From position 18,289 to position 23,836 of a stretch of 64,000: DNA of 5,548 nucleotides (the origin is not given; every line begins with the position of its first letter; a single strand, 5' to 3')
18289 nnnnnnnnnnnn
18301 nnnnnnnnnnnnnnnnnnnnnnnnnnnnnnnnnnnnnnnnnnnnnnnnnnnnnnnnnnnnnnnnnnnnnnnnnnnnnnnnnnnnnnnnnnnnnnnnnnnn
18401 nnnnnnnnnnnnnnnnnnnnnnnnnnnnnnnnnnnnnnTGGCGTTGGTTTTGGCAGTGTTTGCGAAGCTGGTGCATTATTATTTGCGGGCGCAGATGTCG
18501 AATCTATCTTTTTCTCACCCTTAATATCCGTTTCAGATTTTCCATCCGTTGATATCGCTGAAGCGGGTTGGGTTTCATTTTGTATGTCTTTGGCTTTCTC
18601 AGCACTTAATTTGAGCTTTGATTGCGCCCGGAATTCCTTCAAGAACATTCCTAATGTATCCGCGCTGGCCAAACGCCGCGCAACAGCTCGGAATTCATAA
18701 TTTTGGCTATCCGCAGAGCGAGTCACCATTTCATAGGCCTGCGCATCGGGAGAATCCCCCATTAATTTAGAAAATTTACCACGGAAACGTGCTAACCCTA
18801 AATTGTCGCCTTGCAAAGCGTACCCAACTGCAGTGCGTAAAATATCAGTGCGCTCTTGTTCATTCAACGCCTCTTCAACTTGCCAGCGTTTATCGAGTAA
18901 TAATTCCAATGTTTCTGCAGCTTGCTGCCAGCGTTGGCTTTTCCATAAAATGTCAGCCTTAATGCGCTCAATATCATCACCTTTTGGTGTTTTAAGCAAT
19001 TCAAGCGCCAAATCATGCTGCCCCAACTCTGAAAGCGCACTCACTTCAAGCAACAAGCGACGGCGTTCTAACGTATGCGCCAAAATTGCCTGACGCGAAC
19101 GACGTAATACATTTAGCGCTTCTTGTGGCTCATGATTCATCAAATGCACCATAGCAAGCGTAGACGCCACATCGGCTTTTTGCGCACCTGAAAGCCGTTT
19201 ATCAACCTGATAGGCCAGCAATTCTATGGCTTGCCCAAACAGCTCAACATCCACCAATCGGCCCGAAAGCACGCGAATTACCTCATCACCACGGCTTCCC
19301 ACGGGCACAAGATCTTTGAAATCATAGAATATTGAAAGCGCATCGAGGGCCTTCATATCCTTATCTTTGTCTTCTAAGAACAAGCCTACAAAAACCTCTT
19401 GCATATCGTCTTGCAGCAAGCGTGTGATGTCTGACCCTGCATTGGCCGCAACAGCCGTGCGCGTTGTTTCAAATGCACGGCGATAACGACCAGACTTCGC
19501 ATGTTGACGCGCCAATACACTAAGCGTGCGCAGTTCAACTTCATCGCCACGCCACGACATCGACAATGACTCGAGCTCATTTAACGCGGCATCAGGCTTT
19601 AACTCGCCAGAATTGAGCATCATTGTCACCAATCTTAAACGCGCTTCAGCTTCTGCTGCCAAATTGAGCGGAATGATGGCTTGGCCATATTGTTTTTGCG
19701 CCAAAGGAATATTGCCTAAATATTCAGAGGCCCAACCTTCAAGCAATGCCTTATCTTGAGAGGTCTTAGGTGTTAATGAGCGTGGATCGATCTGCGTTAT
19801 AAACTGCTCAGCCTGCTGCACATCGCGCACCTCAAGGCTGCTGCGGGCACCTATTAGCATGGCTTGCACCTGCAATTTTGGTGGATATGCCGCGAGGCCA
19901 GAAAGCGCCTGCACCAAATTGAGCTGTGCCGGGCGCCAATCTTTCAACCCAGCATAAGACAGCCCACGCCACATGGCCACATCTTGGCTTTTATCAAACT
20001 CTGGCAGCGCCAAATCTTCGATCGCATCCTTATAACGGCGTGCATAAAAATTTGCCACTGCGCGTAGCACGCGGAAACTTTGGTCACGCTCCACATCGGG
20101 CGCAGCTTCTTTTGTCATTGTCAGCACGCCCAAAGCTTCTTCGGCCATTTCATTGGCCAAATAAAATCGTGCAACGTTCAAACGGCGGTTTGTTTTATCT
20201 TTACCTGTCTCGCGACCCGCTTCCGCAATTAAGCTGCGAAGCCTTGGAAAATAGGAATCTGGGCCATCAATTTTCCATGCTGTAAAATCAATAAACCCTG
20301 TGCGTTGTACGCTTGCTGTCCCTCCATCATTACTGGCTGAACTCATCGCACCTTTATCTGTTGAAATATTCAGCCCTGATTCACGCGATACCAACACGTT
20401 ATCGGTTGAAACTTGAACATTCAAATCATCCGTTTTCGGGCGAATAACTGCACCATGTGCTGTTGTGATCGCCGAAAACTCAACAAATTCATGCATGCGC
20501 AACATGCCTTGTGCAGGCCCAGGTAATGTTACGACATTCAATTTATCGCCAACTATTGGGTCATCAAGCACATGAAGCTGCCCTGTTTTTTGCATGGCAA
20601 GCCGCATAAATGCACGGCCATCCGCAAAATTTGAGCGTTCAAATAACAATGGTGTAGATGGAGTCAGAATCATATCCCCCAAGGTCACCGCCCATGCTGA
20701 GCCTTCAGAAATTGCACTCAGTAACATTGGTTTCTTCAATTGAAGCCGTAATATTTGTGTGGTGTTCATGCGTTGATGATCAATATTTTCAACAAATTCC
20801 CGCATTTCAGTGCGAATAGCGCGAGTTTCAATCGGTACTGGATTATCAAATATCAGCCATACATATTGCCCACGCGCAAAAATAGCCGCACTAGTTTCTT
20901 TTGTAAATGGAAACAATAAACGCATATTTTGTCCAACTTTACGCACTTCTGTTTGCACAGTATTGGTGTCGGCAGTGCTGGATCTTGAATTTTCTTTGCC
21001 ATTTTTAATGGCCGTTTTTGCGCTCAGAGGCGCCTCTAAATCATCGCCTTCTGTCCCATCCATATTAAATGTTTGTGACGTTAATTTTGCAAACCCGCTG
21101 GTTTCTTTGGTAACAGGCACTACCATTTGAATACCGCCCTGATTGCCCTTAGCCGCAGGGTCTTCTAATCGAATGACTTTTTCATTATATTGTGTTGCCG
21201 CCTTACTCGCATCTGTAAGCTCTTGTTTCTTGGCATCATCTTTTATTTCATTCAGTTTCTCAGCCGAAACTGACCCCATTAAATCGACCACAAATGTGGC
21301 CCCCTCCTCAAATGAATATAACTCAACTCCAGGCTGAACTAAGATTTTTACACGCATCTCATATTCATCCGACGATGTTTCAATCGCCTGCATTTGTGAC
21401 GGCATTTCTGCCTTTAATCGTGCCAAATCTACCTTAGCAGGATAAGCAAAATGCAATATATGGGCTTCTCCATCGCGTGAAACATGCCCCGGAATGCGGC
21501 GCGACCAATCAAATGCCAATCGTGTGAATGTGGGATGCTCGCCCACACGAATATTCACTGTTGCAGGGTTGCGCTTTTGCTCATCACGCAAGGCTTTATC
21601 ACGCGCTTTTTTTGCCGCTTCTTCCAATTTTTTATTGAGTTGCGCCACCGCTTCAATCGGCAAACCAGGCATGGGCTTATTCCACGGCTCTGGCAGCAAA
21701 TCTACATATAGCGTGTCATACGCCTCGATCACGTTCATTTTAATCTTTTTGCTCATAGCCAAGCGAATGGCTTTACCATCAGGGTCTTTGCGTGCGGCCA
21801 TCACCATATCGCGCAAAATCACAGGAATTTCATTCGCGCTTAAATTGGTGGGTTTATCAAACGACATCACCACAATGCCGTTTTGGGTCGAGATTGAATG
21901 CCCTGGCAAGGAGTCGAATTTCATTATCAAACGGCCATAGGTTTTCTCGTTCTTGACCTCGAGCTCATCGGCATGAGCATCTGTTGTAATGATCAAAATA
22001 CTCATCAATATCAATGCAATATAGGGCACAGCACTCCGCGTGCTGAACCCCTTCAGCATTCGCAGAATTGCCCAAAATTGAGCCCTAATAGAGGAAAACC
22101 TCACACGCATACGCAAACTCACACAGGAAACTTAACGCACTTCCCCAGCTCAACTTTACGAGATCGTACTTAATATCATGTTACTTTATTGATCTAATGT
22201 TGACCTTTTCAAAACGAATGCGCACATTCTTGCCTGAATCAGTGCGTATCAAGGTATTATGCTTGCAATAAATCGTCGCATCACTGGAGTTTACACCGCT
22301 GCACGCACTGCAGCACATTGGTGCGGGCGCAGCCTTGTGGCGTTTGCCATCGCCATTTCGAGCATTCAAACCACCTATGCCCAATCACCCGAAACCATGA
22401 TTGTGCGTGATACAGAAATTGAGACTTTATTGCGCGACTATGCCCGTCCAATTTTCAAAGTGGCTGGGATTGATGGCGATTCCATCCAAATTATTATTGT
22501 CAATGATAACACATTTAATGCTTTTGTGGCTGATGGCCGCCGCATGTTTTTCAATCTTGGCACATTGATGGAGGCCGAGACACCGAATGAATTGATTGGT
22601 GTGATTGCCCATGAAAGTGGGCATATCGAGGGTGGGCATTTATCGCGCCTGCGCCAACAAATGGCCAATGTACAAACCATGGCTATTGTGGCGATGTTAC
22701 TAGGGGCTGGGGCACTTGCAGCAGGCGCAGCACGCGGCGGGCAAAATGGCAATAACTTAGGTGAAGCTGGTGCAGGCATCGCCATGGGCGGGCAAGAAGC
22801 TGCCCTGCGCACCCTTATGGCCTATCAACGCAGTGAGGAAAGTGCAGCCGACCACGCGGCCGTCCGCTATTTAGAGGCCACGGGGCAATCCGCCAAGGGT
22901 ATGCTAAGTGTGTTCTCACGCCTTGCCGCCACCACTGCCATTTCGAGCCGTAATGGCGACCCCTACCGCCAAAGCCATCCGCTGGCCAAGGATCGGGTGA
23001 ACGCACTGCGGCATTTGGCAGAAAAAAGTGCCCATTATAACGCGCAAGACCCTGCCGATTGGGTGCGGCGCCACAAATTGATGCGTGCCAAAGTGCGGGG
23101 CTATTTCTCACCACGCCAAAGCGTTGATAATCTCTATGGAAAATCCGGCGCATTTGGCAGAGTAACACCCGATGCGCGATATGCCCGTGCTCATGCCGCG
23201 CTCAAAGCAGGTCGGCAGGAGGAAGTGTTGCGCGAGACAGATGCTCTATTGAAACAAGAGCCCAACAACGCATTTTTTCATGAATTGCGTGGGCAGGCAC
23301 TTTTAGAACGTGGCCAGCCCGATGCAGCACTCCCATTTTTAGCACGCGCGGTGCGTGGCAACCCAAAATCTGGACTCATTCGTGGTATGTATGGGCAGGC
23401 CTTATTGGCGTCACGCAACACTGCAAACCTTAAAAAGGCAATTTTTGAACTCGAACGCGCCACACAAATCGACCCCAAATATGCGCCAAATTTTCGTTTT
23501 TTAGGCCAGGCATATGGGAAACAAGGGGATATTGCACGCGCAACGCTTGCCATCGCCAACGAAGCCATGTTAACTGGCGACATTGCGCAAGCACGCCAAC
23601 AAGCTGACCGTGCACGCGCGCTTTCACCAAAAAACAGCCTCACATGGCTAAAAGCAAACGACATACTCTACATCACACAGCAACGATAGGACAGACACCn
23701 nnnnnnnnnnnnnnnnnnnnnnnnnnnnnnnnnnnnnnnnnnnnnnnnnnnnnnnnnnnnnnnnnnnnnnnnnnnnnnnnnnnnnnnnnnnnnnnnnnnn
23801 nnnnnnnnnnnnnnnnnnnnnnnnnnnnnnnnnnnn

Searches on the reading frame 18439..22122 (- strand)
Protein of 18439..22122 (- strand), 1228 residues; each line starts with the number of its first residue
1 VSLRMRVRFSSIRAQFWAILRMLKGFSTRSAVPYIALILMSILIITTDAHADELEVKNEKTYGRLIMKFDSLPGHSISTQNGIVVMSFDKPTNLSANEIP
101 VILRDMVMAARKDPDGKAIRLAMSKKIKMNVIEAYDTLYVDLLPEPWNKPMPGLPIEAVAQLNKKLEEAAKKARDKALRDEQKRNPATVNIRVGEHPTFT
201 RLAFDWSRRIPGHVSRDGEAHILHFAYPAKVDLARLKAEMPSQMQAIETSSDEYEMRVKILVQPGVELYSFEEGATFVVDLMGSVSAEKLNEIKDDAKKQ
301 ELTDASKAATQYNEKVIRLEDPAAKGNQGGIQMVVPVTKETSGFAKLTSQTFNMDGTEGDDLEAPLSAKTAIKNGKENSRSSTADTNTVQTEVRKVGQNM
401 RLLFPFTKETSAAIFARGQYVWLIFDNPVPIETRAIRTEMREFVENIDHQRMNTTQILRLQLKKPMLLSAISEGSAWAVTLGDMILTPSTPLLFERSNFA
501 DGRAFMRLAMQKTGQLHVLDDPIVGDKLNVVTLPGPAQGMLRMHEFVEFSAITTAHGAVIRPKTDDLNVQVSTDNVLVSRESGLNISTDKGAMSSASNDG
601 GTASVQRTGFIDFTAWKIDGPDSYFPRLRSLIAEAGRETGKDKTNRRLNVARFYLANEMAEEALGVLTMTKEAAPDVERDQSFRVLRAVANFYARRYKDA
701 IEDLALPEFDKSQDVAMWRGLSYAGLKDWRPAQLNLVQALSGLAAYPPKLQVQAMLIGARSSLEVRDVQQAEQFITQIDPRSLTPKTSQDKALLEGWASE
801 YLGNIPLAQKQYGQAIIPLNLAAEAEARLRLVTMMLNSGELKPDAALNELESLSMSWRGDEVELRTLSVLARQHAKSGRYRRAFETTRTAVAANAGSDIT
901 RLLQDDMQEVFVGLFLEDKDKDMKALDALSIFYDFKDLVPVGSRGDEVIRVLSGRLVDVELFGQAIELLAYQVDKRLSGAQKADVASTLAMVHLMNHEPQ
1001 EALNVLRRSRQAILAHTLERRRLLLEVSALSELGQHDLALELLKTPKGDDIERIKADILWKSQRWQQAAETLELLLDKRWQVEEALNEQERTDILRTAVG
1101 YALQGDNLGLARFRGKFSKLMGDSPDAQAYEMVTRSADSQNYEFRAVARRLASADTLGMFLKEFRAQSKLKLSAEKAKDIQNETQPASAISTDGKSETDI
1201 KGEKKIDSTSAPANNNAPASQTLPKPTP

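Call 39: search_protein_families(library=pfam, proteins=[window:18439-22122:-], max_evalue=0.001)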
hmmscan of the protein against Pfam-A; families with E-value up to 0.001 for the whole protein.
window:18439-22122:- (1228 aa): 2 families
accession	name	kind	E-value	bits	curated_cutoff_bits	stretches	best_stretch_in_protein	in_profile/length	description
PF12895.13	ANAPC3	-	3.6e-06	27.6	27.2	0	978-1044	18-80/82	Anaphase-promoting complex, cyclosome, subunit 3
PF07719.23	TPR_2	-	1.2e-05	25.5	27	0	984-1009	2-27/34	Tetratricopeptide repeat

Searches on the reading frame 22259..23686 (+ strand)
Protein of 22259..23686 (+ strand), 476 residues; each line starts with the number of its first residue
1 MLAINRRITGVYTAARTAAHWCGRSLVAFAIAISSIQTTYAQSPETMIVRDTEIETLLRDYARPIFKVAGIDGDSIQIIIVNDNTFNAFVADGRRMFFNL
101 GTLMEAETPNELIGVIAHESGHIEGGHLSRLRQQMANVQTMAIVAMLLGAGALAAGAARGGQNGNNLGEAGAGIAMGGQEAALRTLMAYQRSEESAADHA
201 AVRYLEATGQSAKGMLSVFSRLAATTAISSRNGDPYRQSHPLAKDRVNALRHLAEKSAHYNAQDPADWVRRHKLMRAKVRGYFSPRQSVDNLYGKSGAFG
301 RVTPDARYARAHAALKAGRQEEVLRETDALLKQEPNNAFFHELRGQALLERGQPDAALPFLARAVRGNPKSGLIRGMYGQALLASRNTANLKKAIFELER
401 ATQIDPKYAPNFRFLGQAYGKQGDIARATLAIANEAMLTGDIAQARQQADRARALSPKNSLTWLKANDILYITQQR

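Call 46: search_protein_families(library=pfam, proteins=[window:22259-23686:+], max_evalue=0.001)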
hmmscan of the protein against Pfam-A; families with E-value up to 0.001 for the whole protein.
window:22259-23686:+ (476 aa): 11 families
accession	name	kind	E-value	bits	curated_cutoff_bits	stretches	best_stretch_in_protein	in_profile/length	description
PF01435.24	Peptidase_M48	-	4.8e-25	88.9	20.3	1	54-253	7-185/186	Peptidase family M48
PF13428.12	TPR_14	-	2.1e-13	49.9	23.5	1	343-381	6-44/44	Tetratricopeptide repeat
PF14559.12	TPR_19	-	2.4e-10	41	25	1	348-388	1-41/68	Tetratricopeptide repeat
PF07719.23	TPR_2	-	5e-10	39.2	27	0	339-366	2-29/34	Tetratricopeptide repeat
PF13431.12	TPR_17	-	1.1e-09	38.2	24.4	0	330-358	5-33/34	Tetratricopeptide repeat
PF13432.12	TPR_16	-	5.2e-07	30.4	32.7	1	308-370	1-63/65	Tetratricopeptide repeat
PF23914.1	TPR_CcmH_CycH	-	7.8e-06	26.3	42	1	331-429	43-141/158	Cytochrome c-type biogenesis protein H TPR domain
PF13181.12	TPR_8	-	9.3e-06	25.9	25.7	0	378-408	4-34/34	Tetratricopeptide repeat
PF13414.12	TPR_11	-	2.4e-05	24.4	26.8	0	391-423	10-42/42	TPR repeat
PF12895.13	ANAPC3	-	8e-05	23.3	27.2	0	331-384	19-68/82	Anaphase-promoting complex, cyclosome, subunit 3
PF00515.34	TPR_1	-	0.00034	20.7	27.8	0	344-366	7-29/34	Tetratricopeptide repeat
